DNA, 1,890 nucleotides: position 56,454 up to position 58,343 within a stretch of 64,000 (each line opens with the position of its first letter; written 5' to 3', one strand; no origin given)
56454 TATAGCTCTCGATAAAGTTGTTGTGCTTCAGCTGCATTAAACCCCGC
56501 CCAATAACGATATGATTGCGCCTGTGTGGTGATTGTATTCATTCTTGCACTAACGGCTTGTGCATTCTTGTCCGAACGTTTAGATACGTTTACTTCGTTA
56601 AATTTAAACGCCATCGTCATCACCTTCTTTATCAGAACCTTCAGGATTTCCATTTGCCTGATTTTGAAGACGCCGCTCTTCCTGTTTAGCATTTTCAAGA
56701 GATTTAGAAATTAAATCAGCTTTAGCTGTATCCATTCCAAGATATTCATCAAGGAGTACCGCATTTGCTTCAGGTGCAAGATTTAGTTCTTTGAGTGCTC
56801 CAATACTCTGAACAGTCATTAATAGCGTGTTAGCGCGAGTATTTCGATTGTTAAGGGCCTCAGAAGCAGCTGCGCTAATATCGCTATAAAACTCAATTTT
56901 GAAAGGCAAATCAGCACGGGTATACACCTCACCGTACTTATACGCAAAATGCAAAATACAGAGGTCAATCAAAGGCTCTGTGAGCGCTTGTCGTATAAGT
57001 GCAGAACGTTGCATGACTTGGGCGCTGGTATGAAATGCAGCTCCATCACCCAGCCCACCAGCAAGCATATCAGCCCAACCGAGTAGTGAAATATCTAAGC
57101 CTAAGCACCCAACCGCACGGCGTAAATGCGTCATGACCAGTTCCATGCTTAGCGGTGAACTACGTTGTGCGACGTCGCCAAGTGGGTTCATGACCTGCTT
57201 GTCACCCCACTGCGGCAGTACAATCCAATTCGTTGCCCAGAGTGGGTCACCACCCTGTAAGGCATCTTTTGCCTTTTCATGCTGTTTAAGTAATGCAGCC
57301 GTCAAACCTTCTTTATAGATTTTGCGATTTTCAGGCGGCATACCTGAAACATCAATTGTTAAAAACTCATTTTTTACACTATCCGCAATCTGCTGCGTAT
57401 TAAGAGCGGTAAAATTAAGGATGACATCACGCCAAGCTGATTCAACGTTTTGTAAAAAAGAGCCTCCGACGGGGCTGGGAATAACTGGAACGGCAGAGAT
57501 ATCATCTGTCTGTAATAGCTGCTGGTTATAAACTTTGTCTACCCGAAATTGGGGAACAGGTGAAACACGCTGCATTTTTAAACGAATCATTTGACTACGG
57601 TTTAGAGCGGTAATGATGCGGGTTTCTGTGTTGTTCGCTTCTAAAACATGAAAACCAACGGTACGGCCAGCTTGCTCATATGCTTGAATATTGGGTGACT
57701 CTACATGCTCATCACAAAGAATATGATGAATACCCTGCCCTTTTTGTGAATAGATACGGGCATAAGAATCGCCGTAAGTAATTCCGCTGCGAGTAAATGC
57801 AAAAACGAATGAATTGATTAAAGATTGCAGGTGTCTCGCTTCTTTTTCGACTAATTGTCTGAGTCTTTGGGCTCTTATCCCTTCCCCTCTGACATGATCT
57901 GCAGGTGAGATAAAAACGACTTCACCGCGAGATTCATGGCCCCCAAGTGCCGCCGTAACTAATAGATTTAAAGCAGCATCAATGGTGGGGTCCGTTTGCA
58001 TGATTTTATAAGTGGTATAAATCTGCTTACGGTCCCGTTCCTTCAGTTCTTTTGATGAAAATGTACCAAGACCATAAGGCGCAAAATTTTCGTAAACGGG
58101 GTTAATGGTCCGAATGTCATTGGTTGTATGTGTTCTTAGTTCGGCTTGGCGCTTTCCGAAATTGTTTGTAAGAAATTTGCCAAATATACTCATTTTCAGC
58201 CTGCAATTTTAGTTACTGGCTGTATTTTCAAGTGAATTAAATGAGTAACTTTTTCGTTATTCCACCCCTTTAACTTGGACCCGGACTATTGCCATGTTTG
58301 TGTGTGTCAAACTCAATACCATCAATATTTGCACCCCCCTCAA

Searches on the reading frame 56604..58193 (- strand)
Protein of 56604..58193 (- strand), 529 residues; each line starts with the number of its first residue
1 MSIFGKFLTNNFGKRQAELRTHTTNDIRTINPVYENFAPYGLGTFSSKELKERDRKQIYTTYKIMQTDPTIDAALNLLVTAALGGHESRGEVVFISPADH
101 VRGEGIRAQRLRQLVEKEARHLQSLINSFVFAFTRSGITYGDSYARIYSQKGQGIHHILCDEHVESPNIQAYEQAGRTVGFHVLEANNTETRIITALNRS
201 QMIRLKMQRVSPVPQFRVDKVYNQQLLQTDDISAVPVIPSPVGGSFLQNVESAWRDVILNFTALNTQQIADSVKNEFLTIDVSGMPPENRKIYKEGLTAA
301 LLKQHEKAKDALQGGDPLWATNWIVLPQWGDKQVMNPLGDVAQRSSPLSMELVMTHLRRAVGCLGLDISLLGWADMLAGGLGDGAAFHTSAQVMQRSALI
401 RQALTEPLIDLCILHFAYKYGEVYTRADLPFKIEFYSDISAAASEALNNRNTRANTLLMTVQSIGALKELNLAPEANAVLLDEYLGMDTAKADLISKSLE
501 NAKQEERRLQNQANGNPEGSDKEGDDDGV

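Call 70: search_protein_families(library=phrogs, proteins=[window:56604-58193:-], max_evalue=0.00001)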
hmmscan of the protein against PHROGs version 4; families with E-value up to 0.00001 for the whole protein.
window:56604-58193:- (529 aa): 1 family
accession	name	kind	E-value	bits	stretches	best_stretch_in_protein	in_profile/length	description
phrog_1497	-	head and packaging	1.2e-184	616.2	1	5-520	8-535/549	portal protein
